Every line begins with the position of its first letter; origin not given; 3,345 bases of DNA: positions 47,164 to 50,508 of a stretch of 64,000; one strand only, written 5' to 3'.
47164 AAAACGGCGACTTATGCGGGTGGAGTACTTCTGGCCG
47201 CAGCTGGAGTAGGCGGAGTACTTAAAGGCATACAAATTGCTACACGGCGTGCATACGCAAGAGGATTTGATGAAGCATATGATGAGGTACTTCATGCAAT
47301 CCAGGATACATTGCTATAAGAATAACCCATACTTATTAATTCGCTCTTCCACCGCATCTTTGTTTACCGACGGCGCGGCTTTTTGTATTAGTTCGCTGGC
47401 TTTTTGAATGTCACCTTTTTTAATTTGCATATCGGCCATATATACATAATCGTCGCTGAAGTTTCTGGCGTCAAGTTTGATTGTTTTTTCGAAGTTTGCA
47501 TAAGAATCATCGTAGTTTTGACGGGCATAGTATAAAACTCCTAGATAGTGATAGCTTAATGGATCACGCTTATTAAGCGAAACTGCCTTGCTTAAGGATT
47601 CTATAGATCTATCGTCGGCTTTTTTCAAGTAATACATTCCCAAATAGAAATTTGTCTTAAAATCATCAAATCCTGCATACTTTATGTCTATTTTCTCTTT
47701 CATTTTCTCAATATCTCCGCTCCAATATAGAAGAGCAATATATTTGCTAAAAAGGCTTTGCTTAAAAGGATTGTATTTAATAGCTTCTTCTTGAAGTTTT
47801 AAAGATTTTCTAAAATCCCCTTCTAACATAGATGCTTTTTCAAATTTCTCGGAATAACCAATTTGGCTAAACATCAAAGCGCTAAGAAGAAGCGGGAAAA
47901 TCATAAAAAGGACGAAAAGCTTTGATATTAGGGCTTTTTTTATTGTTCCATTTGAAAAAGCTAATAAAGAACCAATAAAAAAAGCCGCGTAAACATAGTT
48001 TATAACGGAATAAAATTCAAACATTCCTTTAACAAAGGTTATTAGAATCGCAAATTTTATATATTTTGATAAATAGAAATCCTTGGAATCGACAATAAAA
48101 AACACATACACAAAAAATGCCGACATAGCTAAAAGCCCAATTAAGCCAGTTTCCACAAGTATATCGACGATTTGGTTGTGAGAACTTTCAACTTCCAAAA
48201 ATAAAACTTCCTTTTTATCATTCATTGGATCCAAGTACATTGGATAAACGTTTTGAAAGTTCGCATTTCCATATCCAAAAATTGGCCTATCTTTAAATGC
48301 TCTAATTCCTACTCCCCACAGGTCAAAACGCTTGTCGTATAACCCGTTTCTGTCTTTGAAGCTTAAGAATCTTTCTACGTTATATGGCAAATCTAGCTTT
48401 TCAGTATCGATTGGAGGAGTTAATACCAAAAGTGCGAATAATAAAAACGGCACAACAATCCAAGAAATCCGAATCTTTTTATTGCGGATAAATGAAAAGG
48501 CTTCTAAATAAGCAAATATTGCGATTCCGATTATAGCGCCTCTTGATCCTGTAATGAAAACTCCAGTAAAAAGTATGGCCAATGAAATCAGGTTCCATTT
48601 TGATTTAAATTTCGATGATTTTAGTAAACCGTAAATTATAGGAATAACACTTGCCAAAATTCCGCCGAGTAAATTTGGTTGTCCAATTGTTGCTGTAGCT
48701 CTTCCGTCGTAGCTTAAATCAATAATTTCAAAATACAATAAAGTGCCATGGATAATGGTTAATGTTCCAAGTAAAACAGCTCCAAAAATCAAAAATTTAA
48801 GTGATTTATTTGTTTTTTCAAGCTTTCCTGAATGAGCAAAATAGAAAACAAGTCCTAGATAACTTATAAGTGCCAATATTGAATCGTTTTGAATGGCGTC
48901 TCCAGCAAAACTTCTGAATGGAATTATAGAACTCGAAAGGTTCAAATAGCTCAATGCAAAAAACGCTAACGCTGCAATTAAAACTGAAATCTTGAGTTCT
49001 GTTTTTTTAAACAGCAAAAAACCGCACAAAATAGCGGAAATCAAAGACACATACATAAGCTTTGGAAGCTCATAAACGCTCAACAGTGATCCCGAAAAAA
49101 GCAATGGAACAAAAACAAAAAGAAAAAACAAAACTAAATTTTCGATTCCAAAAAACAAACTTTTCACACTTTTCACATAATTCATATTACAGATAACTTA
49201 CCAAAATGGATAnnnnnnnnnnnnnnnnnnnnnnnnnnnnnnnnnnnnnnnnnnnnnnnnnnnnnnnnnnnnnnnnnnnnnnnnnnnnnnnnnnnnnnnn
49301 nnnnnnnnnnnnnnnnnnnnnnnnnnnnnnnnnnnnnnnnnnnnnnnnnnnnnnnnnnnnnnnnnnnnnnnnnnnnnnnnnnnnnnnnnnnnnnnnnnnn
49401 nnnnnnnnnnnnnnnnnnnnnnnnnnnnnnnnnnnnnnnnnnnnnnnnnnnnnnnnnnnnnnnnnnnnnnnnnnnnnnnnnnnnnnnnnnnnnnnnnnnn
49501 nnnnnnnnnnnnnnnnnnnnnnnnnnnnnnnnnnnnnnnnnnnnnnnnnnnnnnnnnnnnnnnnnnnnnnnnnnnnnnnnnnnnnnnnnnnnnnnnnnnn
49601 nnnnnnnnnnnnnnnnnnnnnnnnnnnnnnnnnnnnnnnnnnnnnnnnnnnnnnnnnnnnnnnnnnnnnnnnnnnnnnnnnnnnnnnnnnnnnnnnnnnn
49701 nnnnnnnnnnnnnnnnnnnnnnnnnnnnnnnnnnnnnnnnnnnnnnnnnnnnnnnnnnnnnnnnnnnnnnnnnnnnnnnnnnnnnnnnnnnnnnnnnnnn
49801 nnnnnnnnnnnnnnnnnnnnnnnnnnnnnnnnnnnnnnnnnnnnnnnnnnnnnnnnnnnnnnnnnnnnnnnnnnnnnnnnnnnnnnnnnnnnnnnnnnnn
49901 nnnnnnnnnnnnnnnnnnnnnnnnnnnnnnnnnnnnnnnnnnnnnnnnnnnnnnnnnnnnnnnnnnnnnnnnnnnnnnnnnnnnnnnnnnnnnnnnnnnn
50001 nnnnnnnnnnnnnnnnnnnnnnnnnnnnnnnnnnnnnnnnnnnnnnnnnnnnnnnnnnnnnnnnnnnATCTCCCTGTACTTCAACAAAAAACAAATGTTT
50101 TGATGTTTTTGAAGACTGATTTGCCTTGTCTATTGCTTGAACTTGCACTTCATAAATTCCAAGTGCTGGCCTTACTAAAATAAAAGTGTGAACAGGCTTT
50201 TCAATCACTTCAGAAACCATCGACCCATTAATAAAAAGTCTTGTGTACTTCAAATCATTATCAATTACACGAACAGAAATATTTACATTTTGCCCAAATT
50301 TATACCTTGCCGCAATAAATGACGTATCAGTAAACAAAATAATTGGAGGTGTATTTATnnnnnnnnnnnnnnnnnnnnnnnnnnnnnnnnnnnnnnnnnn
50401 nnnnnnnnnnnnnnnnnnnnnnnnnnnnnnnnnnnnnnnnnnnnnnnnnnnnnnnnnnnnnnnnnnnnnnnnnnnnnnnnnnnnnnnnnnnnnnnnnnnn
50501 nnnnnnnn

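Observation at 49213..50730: Surface-type protein with a tetrapeptide-periodic (x-x-I-S)n array and a poly-Asp/Asn tract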

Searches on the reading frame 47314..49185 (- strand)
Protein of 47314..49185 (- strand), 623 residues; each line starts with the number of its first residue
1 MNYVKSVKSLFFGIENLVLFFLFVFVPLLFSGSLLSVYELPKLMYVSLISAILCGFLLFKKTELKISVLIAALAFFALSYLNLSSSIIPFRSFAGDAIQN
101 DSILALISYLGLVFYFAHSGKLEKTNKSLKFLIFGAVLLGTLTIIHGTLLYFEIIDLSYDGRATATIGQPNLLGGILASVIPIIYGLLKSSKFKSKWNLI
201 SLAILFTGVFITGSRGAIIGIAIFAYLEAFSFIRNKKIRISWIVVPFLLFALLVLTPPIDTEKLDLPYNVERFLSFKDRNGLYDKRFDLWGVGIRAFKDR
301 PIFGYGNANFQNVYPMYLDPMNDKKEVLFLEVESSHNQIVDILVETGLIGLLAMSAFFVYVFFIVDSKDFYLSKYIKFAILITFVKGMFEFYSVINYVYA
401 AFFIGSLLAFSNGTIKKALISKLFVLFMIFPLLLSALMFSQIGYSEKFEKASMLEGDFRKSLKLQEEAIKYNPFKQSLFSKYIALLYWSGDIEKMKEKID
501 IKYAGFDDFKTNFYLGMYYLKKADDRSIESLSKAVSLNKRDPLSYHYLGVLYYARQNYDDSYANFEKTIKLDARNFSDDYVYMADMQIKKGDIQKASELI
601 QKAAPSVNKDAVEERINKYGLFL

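Call 3: search_protein_families(library=pfam, proteins=[window:47314-49185:-], max_evalue=0.1)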
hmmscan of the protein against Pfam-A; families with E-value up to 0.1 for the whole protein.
window:47314-49185:- (623 aa): 12 families
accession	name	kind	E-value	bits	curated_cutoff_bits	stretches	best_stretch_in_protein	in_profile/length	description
PF04932.20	Wzy_C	-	8.4e-22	78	31.7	1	201-353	2-147/149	O-Antigen ligase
PF07719.23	TPR_2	-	1.3e-09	37.8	27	1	543-573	2-32/34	Tetratricopeptide repeat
PF13414.12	TPR_11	-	9.4e-05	22.5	26.8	1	518-554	4-40/42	TPR repeat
PF13431.12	TPR_17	-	0.0002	21.8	24.4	0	533-560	4-31/34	Tetratricopeptide repeat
PF13424.12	TPR_12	-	0.00022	21.8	30.1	1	544-603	5-64/77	Tetratricopeptide repeat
PF25063.1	ARM_TT21_C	-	0.00031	21.1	35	0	517-574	104-161/209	Tetratricopeptide repeat protein 21 C-terminal ARM domain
PF00515.34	TPR_1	-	0.00059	20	27.8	1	544-572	3-31/34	Tetratricopeptide repeat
PF14559.12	TPR_19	-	0.072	13.9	25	0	554-610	3-58/68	Tetratricopeptide repeat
PF25064.1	ARM_TT21_5th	-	0.077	13.7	27.8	0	551-613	10-71/117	TT21 fifth ARM repeats domain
PF25062.1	ARM_TT21_N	-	0.081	13.1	40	0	521-611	75-170/222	Tetratricopeptide repeat protein 21 N-terminal ARM repeat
PF12895.13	ANAPC3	-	0.082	13.6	27.2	0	532-602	13-81/82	Anaphase-promoting complex, cyclosome, subunit 3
PF13374.12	TPR_10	-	0.099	13.1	27.5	0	544-569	4-29/42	Tetratricopeptide repeat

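Call 21: find_related_loci(query=A2, collection=genome_contigs, flank=6000)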
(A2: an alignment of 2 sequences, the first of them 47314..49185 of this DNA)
Query A2 (623 aa) in genome_contigs; peptide patterns used: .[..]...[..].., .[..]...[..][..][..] (x = any residue, [..] = any of these).
113 stretches matched a pattern; 2 encode a relative of the query (tblastn E <= 1e-3); 2 distinct loci.
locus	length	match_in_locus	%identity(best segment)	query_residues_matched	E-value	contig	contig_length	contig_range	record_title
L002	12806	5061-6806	35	28-610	6e-102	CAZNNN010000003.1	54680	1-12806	MAG TPA_asm: uncultured Candidatus Saccharibacteria bacterium isolate binchicken_co387_497 genome assembly, contig: NODE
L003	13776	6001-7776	34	18-610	6e-100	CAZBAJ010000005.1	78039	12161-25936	MAG TPA_asm: uncultured Candidatus Saccharibacteria bacterium isolate SRP263991_co1_503 genome assembly, contig: NODE_24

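Call 29: find_related_loci(query=A2, collection=metagenome_contigs, flank=4000)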
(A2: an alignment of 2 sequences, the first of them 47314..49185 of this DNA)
Query A2 (623 aa) in metagenome_contigs; peptide patterns used: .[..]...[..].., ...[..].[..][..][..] (x = any residue, [..] = any of these).
230 stretches matched a pattern; 4 encode a relative of the query (tblastn E <= 1e-3); 4 distinct loci.
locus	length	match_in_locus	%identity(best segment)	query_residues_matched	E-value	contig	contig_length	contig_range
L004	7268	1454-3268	75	7-616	0e+0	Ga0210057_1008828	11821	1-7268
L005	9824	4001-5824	51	14-616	0e+0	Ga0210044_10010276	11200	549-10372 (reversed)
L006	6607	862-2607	35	28-610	6e-102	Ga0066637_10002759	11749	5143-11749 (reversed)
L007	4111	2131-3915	35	16-610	3e-96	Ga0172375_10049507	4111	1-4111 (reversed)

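Call 44: search_solved_structures(query=window:47314-49185:-, max_evalue=1)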
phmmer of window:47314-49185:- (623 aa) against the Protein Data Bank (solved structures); distinct sequences matched with E-value up to 1: 68 (the best 60 are shown).
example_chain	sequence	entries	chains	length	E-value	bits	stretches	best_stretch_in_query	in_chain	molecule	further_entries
9qhb_A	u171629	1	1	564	1.2e-25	93.7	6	513-604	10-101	Engineered tetratricopeptide repeat protein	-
8bu0_A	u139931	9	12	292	3.1e-18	69.3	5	513-604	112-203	Consensus tetratricopeptide repeat protein | Crystal structure of an 8-repeat consensus TPR superhelix with Zinc. | Monomer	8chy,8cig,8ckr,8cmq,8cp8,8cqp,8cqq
9qhc_A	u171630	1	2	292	1.5e-12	50.5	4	514-604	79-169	Engineered tetratricopeptide repeat protein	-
8ch0_A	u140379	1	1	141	3.1e-08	36.3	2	513-603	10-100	Consensus tetratricopeptide repeat protein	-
2fo7_A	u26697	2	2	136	3.5e-08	36.1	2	514-603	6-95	SYNTHETIC CONSENSUS TPR PROTEIN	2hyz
9gzg_A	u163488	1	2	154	1.7e-06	30.5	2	515-603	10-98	Engineered CTPR protein with glutamic acids for conductivity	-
1na0_A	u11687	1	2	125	2e-06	30.3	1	513-605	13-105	designed protein CTPR3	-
7obi_A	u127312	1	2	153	9.8e-06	28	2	515-605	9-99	CTPR-rv4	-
7tpg_B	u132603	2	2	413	3.1e-05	26.4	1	208-360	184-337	Putative cell surface polysaccharide polymerase/ligase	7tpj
3kd7_A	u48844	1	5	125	5.4e-05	25.6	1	515-605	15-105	CTPR390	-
2avp_A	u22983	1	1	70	0.00015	24.1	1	513-574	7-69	synthetic consensus TPR protein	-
6vl6_A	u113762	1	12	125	0.00015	24.1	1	515-577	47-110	T33_dn2A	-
2wqh_A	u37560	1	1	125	0.00015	24.1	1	513-606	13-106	CTPR3Y3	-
6vfh_A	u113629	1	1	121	0.0002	23.7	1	513-576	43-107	T33_dn10A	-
1na3_A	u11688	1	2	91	0.0004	22.7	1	513-576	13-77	designed protein CTPR2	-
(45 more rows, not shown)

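Call 45: search_protein_families(library=ncbifam, proteins=[window:47314-49185:-], max_evalue=0.01)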
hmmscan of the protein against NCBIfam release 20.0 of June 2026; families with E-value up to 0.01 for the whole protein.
window:47314-49185:- (623 aa): 8 families
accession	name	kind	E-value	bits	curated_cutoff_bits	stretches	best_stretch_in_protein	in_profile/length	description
TIGR00947.1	2A73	equivalog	5.4e-09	35.6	366.4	1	162-358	163-358/425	IctB family putative bicarbonate transporter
TIGR02917.1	PEP_TPR_lipo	equivalog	7.8e-06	24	312.2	1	456-604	513-662/899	XrtA/PEP-CTERM system TPR-repeat protein PrsT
NF040959.1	MamA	equivalog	1.4e-05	24.7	200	1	505-603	101-199/204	magnetosome protein MamA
TIGR00990.1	3a0801s09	subfamily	8.8e-05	21.3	757.25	1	522-604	379-460/615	mitochondrial import receptor subunit TOM70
TIGR02521.1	type_IV_pilW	equivalog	9.1e-05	22.1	154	1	510-574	32-97/234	type IV pilus biogenesis/stability protein PilW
TIGR00540.1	TPR_hemY_coli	hypoth_equivalog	0.00017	20.5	142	1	523-603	307-385/385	heme biosynthesis-associated TPR protein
NF008391.2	PRK11189.1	equivalog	0.00022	20.8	250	1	531-574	88-131/297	lipoprotein NlpI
NF033762.1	social_mot_Tgl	equivalog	0.0012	18.2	225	1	509-602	136-229/252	social motility TPR repeat lipoprotein Tgl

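Call 47: find_homologous_proteins(query=window:47314-49185:-, max_evalue=1e-20)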
Query window:47314-49185:- (623 aa): 7 proteins with E <= 1e-20 among 8000 candidates.
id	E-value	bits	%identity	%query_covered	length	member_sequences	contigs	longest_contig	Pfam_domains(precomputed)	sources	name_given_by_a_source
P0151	0.0e+0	1335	100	100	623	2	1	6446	PF21033.5,PF07719.24,PF04932.21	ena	-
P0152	2.4e-296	1003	75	98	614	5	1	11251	PF13424.13,PF21033.5,PF07719.24,PF04932.21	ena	-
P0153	4.0e-179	616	51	97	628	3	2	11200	PF13414.13,PF00515.35,PF21033.5,PF07719.24,PF04932.21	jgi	-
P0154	1.2e-138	482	44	99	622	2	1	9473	PF07719.24,PF04932.21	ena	-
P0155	7.5e-100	354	35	97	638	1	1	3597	PF14559.13,PF07719.24,PF04932.21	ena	-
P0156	2.8e-89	319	47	55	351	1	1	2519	PF14559.13,PF00515.35,PF13424.13,PF21033.5,PF11207.14,PF07719.24,PF04932.21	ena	-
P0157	1.3e-88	317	44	63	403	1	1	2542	PF04932.21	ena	-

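Call 49: find_encoding_contigs(protein=P0154, flank=5000, max_places=3)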
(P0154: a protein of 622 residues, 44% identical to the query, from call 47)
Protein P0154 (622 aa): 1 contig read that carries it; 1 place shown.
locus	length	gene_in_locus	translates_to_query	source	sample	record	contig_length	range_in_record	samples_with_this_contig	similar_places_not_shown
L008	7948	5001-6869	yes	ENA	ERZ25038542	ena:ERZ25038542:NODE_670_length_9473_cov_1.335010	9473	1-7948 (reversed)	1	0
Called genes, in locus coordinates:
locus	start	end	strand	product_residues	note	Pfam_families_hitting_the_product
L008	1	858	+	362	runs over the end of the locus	PF01180:DHO_dh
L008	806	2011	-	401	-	PF07992:Pyr_redox_2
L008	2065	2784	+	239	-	PF04264:YceI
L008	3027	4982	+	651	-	-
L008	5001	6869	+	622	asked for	PF04932:Wzy_C, PF07719:TPR_2 (faint)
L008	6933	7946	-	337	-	?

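Call 50: find_encoding_contigs(protein=P0155, flank=5000, max_places=3)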
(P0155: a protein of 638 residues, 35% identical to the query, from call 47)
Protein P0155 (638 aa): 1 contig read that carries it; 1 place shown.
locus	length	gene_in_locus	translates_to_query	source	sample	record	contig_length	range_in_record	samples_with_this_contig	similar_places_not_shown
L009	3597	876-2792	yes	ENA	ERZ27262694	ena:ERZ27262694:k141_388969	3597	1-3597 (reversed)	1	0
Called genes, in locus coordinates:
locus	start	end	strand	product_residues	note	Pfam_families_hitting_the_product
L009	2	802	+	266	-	?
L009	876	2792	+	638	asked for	PF04932:Wzy_C, PF07719:TPR_2 (faint), PF14559:TPR_19 (faint)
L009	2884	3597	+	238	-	?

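Call 51: find_encoding_contigs(protein=P0151, flank=5000, max_places=3)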
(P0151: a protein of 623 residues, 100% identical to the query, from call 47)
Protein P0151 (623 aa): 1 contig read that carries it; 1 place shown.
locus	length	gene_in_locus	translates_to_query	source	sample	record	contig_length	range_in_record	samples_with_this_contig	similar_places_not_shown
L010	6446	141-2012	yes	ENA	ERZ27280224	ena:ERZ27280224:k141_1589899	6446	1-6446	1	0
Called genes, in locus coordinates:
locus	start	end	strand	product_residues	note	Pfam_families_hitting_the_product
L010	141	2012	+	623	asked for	PF04932:Wzy_C, PF21033:RMD1-3 (faint), PF07719:TPR_2 (faint)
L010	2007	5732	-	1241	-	PF01841:Transglut_core (weak)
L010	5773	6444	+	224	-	?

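Call 77: search_protein_families(library=pfam, proteins=[L005:5863-7104:+, L004:3904-5076:+], max_evalue=0.001)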
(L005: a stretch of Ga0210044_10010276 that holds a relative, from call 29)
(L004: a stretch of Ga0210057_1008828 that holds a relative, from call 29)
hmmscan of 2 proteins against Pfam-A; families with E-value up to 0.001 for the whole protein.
L005:5863-7104:+ (414 aa): 3 families
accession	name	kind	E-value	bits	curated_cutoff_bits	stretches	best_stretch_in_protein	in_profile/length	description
PF00534.26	Glycos_transf_1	-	1.1e-06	28.7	26.4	1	241-347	16-122/172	Glycosyl transferases group 1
PF13692.12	Glyco_trans_1_4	-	2e-06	28.6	27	1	241-347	2-106/142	Glycosyl transferases group 1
PF13439.12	Glyco_transf_4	-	0.00058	20.4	28.5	0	165-221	109-169/170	Glycosyltransferase Family 4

L004:3904-5076:+ (391 aa): 0 families

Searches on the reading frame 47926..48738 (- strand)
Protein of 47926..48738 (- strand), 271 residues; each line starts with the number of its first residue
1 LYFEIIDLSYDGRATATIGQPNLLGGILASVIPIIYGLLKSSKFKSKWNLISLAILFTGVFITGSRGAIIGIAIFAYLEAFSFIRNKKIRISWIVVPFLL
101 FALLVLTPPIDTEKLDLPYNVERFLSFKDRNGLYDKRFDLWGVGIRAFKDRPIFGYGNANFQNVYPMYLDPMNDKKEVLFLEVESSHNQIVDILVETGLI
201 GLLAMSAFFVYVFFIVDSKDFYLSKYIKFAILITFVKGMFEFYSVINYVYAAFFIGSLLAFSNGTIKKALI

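Call 58: search_solved_structures(query=window:47926-48738:-, max_evalue=1, show_alignments=2)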
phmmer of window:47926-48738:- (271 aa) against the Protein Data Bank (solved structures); distinct sequences matched with E-value up to 1: 1.
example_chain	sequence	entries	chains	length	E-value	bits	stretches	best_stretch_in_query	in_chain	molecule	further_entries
7tpg_B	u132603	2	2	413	6.7e-06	29.1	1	59-211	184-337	Putative cell surface polysaccharide polymerase/ligase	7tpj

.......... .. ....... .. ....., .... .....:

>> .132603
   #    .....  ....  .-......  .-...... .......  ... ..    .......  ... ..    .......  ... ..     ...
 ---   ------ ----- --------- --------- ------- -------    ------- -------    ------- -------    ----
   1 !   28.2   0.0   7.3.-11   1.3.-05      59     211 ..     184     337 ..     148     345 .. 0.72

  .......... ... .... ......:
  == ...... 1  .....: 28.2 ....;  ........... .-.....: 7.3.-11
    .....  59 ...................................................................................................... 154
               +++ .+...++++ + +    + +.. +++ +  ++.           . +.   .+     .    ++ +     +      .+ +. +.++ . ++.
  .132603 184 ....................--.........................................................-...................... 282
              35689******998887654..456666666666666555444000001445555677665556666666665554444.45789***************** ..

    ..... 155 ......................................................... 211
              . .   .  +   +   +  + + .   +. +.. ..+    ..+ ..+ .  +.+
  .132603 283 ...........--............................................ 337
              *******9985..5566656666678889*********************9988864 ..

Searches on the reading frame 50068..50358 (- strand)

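Call 71: search_protein_families(library=pfam, proteins=[window:50068-50358:-], max_evalue=1)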
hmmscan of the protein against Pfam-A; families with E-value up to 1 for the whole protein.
seq(97 aa): 4 families
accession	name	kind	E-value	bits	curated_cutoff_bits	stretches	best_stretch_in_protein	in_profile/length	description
PF00801.26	PKD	-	0.024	15.1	23.5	1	22-86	14-76/80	PKD domain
PF02973.23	Sialidase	-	0.081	12.9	26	1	25-83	105-159/189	Sialidase, N-terminal domain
PF00365.25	PFK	-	0.11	12.3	30.9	1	71-96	144-169/277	Phosphofructokinase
PF20942.3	DUF4785_2nd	-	0.16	12.3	30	1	17-50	12-45/105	Domain of unknown function (DUF4785) central domain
